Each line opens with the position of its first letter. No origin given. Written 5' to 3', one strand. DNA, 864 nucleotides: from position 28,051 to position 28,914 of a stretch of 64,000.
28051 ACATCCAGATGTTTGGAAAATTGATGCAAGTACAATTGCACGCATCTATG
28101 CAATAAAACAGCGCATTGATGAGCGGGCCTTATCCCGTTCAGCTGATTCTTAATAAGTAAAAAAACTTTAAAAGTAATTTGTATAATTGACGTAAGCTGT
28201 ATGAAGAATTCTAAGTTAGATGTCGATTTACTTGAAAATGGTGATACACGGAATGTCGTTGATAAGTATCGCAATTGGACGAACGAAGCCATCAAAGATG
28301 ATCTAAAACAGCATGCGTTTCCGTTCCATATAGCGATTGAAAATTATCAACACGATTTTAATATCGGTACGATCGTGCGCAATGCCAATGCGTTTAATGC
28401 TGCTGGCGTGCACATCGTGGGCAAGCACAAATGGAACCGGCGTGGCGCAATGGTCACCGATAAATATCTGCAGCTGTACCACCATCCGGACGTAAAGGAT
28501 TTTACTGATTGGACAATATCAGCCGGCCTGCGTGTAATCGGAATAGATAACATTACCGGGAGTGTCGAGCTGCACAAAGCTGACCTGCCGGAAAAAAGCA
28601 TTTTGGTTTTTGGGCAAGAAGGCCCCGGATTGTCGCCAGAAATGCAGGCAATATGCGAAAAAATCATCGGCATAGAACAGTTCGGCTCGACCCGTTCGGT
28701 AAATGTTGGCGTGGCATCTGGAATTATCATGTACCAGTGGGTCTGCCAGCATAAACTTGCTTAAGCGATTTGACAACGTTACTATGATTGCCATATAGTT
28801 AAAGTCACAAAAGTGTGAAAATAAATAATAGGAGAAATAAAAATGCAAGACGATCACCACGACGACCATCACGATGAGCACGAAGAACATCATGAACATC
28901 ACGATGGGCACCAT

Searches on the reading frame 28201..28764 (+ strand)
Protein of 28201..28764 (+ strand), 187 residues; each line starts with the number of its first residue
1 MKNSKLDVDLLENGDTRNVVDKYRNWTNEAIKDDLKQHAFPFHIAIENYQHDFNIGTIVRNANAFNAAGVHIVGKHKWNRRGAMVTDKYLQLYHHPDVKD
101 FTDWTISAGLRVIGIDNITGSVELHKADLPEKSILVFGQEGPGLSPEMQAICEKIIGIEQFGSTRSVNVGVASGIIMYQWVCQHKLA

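Call 37: search_protein_families(library=pfam, proteins=[window:28201-28764:+], max_evalue=0.01)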
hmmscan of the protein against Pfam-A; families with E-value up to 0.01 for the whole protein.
window:28201-28764:+ (187 aa): 1 family
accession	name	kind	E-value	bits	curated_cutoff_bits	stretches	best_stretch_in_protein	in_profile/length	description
PF00588.24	SpoU_methylase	-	1e-28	100.6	29.7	1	42-178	2-142/142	SpoU rRNA Methylase family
